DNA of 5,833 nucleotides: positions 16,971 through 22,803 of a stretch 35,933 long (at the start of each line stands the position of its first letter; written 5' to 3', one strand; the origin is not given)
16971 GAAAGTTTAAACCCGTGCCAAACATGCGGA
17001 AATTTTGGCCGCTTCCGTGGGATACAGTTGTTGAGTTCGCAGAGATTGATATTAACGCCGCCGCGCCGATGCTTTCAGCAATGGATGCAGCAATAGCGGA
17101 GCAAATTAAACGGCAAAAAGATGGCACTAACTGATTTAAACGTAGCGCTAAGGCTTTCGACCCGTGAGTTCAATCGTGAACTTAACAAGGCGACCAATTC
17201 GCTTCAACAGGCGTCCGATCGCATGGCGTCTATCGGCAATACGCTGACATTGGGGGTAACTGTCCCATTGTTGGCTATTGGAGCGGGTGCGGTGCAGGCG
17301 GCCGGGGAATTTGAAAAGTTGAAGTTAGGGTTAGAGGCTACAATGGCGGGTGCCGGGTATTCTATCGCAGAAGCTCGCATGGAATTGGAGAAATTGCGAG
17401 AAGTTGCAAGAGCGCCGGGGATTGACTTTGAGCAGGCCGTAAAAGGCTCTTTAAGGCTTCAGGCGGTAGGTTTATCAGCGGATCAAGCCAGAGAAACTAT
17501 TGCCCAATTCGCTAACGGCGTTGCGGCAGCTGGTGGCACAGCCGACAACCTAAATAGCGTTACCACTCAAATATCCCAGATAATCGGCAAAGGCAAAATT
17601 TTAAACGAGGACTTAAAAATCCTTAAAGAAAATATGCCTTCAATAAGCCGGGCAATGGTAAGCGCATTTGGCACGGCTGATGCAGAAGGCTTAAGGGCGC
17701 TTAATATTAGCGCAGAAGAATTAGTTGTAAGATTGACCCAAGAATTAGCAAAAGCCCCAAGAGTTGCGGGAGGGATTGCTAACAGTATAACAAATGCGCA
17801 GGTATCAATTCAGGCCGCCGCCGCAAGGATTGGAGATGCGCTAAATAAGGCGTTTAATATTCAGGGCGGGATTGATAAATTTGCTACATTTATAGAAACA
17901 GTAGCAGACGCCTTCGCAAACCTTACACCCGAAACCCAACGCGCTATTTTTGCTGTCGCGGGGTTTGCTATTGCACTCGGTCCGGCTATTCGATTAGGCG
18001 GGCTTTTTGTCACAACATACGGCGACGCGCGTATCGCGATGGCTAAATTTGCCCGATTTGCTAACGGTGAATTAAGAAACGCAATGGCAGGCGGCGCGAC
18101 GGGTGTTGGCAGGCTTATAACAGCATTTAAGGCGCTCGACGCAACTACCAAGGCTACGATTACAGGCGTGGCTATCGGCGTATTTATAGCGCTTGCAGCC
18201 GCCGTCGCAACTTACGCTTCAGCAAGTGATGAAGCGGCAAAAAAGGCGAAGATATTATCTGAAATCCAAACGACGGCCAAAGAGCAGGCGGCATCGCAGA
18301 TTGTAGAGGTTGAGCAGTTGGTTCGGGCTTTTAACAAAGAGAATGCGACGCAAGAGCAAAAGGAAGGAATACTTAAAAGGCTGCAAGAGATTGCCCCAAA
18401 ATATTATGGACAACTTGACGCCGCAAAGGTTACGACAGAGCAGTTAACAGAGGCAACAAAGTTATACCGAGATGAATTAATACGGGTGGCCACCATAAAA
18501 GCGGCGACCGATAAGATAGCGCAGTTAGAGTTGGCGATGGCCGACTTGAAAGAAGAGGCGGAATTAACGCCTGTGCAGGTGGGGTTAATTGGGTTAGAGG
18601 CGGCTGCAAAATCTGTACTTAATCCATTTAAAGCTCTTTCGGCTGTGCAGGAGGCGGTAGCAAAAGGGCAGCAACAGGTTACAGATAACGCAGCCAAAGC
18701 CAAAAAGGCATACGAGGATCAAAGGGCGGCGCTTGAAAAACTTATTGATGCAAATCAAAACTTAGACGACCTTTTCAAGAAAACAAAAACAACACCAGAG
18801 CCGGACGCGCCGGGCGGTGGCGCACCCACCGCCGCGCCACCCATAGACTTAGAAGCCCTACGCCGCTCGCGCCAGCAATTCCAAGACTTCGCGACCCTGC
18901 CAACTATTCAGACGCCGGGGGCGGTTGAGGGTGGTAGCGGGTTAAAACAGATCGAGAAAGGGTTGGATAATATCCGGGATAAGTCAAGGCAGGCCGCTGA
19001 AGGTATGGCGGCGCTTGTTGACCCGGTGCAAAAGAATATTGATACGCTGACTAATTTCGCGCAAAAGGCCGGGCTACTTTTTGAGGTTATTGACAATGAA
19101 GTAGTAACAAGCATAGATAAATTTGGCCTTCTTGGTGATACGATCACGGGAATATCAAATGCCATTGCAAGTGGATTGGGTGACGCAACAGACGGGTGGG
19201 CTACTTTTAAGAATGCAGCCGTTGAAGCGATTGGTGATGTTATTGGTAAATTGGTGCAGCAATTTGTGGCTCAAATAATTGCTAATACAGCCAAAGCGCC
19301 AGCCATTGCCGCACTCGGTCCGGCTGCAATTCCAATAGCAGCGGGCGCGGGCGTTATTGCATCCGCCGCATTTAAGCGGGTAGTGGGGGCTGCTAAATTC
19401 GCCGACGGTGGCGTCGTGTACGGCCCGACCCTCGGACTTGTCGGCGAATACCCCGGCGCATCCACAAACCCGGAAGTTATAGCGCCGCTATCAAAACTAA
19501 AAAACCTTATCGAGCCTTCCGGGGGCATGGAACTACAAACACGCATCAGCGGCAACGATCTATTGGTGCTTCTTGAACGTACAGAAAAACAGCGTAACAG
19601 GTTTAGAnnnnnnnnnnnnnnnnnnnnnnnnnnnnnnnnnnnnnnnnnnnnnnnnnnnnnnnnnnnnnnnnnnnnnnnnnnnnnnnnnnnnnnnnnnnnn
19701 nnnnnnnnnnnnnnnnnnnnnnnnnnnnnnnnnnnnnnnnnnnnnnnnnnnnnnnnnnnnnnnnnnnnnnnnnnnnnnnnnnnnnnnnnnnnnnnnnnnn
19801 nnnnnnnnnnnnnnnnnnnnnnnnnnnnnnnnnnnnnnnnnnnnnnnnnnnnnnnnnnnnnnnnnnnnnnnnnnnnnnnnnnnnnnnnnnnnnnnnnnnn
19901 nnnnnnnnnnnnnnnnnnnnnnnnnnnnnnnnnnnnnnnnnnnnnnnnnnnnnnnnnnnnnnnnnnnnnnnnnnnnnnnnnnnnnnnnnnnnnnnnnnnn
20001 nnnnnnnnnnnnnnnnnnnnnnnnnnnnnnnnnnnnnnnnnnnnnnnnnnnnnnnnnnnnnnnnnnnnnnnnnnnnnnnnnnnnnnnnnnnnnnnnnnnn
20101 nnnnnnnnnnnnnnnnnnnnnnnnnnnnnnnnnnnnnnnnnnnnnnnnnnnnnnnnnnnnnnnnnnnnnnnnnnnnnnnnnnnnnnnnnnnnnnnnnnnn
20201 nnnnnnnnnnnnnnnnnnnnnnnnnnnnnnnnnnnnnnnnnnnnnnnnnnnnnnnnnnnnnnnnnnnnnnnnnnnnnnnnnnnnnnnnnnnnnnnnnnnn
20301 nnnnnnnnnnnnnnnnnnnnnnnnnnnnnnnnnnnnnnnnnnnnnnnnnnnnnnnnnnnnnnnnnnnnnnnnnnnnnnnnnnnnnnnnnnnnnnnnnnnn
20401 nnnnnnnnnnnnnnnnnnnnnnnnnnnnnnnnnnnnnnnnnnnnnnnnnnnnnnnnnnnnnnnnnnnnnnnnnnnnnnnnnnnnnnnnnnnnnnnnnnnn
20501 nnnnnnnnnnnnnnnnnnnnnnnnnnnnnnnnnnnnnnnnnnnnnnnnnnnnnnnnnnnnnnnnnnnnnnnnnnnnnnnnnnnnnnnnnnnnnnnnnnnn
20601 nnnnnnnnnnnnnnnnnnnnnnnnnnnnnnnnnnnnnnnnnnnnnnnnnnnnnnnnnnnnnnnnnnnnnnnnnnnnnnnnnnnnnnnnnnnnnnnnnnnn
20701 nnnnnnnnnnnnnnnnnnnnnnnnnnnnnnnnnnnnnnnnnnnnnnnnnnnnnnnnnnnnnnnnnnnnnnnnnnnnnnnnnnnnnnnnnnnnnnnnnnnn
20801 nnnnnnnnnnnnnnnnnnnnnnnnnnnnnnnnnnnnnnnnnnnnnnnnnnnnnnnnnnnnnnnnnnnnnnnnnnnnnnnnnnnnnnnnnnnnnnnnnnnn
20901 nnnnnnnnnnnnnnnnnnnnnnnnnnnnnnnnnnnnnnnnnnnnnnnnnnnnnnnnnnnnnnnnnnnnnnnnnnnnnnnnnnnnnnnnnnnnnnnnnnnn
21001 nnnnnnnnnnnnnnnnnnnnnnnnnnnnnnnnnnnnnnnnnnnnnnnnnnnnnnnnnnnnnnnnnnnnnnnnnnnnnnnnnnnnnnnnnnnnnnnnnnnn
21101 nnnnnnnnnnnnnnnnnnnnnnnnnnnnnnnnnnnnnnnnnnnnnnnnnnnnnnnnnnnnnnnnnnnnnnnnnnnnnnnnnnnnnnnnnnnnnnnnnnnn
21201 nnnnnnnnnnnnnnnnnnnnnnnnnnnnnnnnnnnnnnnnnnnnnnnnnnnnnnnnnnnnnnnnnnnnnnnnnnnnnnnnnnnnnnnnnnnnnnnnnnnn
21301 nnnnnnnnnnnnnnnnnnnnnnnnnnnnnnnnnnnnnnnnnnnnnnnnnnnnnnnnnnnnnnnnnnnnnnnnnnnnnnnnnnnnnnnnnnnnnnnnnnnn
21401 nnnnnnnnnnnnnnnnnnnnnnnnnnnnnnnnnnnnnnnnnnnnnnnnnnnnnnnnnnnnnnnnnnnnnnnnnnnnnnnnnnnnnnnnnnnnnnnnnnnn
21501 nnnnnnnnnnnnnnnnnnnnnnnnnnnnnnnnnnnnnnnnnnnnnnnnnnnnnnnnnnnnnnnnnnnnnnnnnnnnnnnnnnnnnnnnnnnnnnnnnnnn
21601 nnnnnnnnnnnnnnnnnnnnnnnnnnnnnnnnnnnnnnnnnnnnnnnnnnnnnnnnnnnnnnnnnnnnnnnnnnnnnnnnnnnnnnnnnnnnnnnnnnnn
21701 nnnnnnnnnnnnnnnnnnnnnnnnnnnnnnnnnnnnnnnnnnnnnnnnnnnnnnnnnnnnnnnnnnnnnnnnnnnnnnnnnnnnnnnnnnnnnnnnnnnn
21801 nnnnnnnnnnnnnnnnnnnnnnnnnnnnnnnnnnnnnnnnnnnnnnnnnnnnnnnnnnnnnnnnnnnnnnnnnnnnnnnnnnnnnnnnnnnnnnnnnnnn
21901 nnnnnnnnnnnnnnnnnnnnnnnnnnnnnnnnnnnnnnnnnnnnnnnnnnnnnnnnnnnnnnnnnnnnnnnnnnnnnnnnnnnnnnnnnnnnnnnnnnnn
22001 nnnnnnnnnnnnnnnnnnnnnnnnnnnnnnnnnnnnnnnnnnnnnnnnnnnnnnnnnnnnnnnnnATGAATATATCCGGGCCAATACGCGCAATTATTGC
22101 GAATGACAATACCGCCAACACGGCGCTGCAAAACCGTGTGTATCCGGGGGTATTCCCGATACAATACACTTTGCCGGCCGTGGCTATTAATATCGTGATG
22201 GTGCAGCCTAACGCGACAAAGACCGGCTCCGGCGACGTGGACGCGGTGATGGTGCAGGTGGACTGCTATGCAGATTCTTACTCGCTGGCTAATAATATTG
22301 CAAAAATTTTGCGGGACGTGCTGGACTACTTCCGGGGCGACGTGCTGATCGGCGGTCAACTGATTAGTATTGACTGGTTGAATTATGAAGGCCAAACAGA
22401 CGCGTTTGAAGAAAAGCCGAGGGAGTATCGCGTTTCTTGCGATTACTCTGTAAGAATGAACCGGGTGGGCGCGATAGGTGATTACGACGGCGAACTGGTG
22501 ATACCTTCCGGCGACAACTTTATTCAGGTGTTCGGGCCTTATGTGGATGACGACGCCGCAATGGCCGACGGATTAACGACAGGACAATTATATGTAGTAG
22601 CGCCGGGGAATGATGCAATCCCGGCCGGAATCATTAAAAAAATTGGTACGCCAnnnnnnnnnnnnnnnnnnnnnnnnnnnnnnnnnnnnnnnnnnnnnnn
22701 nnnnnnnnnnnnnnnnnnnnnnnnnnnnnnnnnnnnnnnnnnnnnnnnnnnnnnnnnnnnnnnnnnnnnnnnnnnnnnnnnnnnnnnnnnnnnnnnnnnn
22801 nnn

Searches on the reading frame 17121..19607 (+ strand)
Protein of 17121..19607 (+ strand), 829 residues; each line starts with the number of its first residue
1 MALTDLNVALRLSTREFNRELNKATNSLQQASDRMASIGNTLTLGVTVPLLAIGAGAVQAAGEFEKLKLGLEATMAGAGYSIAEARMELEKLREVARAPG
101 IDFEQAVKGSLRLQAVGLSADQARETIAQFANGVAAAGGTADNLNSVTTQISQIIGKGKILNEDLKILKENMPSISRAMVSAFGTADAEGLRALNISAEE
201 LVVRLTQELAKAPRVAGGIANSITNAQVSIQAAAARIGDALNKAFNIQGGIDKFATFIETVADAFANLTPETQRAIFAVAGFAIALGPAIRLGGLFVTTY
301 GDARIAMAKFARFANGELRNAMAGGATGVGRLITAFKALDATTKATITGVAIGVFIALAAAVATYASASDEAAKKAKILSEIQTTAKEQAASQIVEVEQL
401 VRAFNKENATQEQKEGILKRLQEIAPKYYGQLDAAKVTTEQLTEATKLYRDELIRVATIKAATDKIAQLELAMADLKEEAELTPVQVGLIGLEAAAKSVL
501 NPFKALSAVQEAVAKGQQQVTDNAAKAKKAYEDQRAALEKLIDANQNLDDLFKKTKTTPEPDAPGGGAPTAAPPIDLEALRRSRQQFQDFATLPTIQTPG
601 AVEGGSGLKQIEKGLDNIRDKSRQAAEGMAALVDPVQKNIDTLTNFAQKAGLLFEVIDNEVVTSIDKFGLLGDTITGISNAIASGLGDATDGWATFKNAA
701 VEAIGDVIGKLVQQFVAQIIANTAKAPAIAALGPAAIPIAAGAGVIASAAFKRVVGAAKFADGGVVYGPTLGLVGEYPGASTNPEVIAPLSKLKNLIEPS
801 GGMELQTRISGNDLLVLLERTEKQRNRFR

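Call 111: search_protein_families(library=pfam, proteins=[window:17121-19607:+], max_evalue=0.001)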
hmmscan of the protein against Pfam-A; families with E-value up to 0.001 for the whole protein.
window:17121-19607:+ (829 aa): 1 family
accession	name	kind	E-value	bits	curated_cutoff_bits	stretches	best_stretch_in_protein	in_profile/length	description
PF20155.4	TMP_3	-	1.3e-14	54.8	41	1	71-243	13-185/192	Tape measure protein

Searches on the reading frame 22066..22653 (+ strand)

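Call 111: search_protein_families(library=pfam, proteins=[window:22066-22653:+], max_evalue=0.001)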
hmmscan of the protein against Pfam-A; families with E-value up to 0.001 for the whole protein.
window:22066-22653:+ (196 aa): 1 family
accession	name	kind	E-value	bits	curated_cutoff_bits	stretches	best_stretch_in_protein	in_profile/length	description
PF11367.14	Tail_completion_gp17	-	7.5e-09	36.2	24.5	1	8-131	4-123/124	Tail completion protein gp17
